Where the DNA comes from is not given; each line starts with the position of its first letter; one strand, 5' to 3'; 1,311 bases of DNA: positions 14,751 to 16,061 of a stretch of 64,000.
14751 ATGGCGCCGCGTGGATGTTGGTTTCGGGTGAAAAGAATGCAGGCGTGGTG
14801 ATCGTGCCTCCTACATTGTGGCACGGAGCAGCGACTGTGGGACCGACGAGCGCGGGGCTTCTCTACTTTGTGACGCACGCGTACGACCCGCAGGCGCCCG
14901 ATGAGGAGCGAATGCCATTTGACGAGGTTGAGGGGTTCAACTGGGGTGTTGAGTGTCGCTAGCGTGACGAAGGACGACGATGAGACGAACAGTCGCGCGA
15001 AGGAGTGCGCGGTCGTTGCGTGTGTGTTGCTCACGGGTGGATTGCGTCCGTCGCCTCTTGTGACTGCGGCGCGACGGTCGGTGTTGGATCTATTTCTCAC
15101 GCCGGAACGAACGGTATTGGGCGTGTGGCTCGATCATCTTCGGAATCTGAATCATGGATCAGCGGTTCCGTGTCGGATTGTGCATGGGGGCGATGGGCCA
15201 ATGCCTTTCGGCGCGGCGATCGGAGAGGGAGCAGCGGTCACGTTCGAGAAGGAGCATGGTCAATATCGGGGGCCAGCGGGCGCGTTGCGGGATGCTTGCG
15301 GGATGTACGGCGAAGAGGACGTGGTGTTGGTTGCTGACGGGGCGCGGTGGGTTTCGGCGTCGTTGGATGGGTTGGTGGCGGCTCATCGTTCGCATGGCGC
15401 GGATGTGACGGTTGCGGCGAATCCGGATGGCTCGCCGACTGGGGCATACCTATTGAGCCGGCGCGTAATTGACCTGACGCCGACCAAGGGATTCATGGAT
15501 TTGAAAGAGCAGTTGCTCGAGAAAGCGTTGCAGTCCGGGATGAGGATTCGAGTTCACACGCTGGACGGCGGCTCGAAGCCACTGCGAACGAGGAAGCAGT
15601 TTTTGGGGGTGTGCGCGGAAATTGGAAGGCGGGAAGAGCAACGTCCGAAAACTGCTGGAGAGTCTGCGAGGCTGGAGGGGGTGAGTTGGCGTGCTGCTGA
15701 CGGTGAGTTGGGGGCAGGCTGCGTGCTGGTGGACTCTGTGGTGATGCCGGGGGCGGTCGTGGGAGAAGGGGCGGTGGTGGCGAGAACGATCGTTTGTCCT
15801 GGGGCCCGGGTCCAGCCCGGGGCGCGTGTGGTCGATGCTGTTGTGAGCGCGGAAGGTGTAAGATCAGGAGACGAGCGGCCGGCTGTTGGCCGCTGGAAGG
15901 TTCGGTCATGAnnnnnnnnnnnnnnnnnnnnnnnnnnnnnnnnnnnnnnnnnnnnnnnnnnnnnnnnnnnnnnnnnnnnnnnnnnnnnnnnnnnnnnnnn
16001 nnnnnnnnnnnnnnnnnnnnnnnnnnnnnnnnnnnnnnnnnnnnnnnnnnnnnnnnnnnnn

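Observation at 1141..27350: ~25 kb exosortase / PEP-CTERM exopolysaccharide super-operon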

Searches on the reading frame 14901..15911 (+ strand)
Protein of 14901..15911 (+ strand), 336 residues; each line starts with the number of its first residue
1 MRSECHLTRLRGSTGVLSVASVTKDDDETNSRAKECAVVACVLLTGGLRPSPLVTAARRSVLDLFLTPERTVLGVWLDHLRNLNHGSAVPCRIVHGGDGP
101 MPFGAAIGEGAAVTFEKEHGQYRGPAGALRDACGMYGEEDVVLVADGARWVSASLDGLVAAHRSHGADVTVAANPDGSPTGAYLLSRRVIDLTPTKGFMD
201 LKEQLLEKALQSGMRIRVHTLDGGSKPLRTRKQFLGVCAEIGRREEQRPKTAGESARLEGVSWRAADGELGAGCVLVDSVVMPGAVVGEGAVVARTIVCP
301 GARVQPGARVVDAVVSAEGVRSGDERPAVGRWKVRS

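Call 5: search_protein_families(library=ncbifam, proteins=[window:14901-15911:+], max_evalue=0.001)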
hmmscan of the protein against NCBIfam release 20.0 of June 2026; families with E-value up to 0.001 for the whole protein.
window:14901-15911:+ (336 aa): 3 families
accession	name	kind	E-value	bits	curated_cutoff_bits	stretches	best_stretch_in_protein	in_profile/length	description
NF052502.1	man1P_GTase_Rv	exception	3.7e-10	39.2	440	1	256-317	259-320/352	mannose-1-phosphate guanylyltransferase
NF010938.0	PRK14358.1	equivalog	0.00023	19.9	500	0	264-323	290-350/481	bifunctional N-acetylglucosamine-1-phosphate uridyltransferase/glucosamine-1-phosphate acetyltransferase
TIGR02091.1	glgC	equivalog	0.00036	19.7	424.9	0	269-310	321-362/364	glucose-1-phosphate adenylyltransferase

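Call 7: search_protein_families(library=pfam, proteins=[window:14901-15911:+], max_evalue=0.01)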
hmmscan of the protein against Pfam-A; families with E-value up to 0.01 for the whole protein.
window:14901-15911:+ (336 aa): 2 families
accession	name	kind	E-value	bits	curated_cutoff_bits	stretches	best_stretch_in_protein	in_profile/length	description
PF25084.1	LbH_EIF2B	-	0.00036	20.9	54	1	269-322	46-99/105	EIF2B subunit epsilon LbH domain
PF24894.1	Hexapep_GlmU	-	0.0015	19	23.3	1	273-310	46-83/104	GlmU-like, C-terminal hexapeptide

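Call 37: search_solved_structures(query=window:14901-15911:+, max_evalue=1, show_alignments=1)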
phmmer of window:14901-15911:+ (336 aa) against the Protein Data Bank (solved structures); distinct sequences matched with E-value up to 1: 8.
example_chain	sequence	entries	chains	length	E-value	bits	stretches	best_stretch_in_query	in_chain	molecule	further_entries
9y3p_A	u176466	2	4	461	0.017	17.6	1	267-314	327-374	Translation initiation factor eIF2B subunit epsilon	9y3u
6caj_B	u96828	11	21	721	0.033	16.7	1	266-314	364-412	Translation initiation factor eIF-2B subunit epsilon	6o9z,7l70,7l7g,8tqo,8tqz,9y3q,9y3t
6ezo_I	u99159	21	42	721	0.033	16.7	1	266-314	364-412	Human eukaryotic initiation factor EIF2B epsilon subunits | Translation initiation factor eIF-2B subunit epsilon | Translation initiation factor eIF2B subunit e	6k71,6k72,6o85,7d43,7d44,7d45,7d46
6o81_A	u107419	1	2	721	0.033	16.7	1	266-314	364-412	Translation initiation factor eIF-2B subunit epsilon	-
9qc6_I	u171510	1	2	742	0.034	16.6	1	266-314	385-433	Translation initiation factor eIF2B subunit epsilon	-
9xuk_A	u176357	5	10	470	0.08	15.4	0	120-176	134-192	Glucose-1-phosphate adenylyltransferase small subunit, chloroplastic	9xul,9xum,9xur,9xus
1yp2_A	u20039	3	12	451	0.26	13.7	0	121-176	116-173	Glucose-1-phosphate adenylyltransferase small subunit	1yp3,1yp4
5vmk_A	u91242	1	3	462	0.38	13.2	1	268-314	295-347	Bifunctional protein GlmU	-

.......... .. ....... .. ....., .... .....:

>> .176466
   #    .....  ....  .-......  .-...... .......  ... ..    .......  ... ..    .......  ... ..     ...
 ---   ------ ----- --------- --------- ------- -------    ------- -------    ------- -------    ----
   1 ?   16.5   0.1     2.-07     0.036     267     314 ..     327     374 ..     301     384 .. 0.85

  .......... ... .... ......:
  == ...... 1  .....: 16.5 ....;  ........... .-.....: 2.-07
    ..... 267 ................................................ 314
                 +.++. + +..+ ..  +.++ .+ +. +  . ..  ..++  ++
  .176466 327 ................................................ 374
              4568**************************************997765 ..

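Call 45: find_homologous_proteins(query=window:14901-15911:+, max_evalue=0.00001)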
Query window:14901-15911:+ (336 aa): 59 proteins with E <= 0.00001 among 8000 candidates.
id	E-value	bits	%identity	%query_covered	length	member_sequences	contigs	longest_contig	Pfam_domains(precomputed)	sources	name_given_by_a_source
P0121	1.2e-186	638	89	98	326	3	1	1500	PF25087.2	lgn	-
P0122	2.0e-71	259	48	86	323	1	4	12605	PF25087.2,PF25084.2,PF24894.2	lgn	-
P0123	3.3e-71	258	50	85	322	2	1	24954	PF25087.2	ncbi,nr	ncbi:MAG: hypothetical protein EA376_11925 [Phycisphaeraceae bacterium]|nr:MAG: hypothetical protein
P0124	2.1e-69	252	48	82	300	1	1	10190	-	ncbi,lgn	-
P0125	1.4e-68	250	48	85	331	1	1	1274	PF25087.2,PF24894.2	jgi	-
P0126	1.0e-66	244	47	88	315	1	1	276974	-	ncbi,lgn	-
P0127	1.0e-63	234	46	91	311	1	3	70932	-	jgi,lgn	-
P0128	4.0e-62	228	46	83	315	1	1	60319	PF25084.2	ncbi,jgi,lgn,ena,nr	ncbi:MAG TPA: hypothetical protein VD997_04425 [Phycisphaerales bacterium]|nr:hypothetical protein [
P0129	7.1e-61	224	44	88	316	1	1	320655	PF25087.2,PF24894.2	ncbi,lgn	-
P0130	1.6e-58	217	43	88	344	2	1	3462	PF25087.2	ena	-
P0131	7.4e-58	214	46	87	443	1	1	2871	PF25087.2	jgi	jgi:hypothetical protein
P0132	7.4e-58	214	45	87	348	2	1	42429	-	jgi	-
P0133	5.7e-57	212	43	85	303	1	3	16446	PF25087.2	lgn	-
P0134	1.3e-56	210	44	89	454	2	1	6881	-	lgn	-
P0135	1.1e-55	207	44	82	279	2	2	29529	PF24894.2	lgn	-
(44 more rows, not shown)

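Call 55: predict_structure(alignment_id=A2)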
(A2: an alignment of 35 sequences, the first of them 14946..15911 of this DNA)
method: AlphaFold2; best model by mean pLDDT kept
length: 321 residues; sequences in the alignment: 35
mean_pLDDT: 88.5   pTM: 0.86
mean pLDDT of the five models: 88.5, 87.7, 87.4, 87.3, 87.3
residues with pLDDT >= 90: 229; 70-90: 51; 50-70: 27; < 50: 14
segments of 3 or more residues with pLDDT < 50: 1-6, 316-319
pLDDT, mean of each block of 10 residues (from residue 1): 49 53 94 91 96 95 91 92 88 86 86 96 97 96 96 98 97 97 94 98 97 97 93 60 83 93 96 97 97 97 87 51 54
secondary structure, 60 per line:
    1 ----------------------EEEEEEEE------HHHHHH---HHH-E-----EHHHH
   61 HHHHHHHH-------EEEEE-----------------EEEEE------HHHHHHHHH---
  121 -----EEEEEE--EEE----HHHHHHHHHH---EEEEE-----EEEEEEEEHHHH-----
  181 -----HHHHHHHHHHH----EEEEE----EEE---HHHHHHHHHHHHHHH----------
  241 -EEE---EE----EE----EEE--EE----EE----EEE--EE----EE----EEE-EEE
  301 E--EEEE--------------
elements in order: E23-30 H37-42 H57-68 E76-80 E98-102 H109-117 E126-131 E134-136 H141-150 E154-158 E164-171 H172-175 H186-196 E201-205 E210-212 H216-230 E242-244 E260-262 E277-279 E294-296 E298-301 E304-307

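Call 58: fold_search(model_id=the predicted structure, library=pdb)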
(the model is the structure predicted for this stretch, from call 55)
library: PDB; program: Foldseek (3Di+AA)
matches with E <= 10: 1176; with E <= 0.001: 434
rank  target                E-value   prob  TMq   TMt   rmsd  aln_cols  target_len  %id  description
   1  8x7s_C                1.0e-13  1.00  0.66  0.57   5.0       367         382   16  Crystal structure of tlr0611 (released 2024-11-27)
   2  8x7s_B                1.1e-13  1.00  0.60  0.51   7.6       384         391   15  Crystal structure of tlr0611 (released 2024-11-27)
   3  8x7s_A                1.2e-13  1.00  0.58  0.50   7.6       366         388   14  Crystal structure of tlr0611 (released 2024-11-27)
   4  7x8k_A                8.0e-13  1.00  0.65  0.58   4.7       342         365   15  Arabidopsis GDP-D-mannose pyrophosphorylase (VTC1) structure (product-bound) (released 2022-05-18)
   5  7x8k_C                3.6e-12  1.00  0.62  0.57   5.4       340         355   14  Arabidopsis GDP-D-mannose pyrophosphorylase (VTC1) structure (product-bound) (released 2022-05-18)
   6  7x8j_A                5.3e-12  1.00  0.62  0.56   5.5       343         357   14  Arabidopsis GDP-D-mannose pyrophosphorylase (VTC1) structure (unliganded) (released 2022-05-18)
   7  7d72_E                9.5e-12  1.00  0.64  0.58   4.6       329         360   15  Cryo-EM structures of human GMPPA/GMPPB complex bound to GDP-Mannose (released 2021-05-05)
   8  7d72_B                1.5e-11  1.00  0.66  0.53   4.7       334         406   17  Cryo-EM structures of human GMPPA/GMPPB complex bound to GDP-Mannose (released 2021-05-05)
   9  8yre_D                1.6e-11  1.00  0.63  0.57   5.5       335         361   15  Crystal structure of Arabidopsis VTC1-KJC2 (released 2025-04-02)
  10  7x8k_B                1.9e-11  1.00  0.64  0.56   4.8       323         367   16  Arabidopsis GDP-D-mannose pyrophosphorylase (VTC1) structure (product-bound) (released 2022-05-18)
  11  7x8j_B                1.9e-11  1.00  0.66  0.60   4.7       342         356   14  Arabidopsis GDP-D-mannose pyrophosphorylase (VTC1) structure (unliganded) (released 2022-05-18)
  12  8yre_F                4.3e-11  1.00  0.64  0.59   4.9       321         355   16  Crystal structure of Arabidopsis VTC1-KJC2 (released 2025-04-02)
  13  9dqf                  6.6e-11  1.00  0.48  0.35  10.3       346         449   14  Crystal structure of bifunctional GlmU from Staphylococcus aureus NCTC 8325 complexed with acetyl CoA and citrate (released 2025-05-14)
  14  9xur_A                7.0e-11  1.00  0.61  0.46   6.8       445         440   14  ADPG-bound ADP-Glucose Pyrophosphorylase (released 2026-04-08)
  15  9xum_B                1.1e-10  1.00  0.57  0.43   6.1       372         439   13  3PGA-bound ADP-Glucose Pyrophosphorylase (released 2026-04-08)
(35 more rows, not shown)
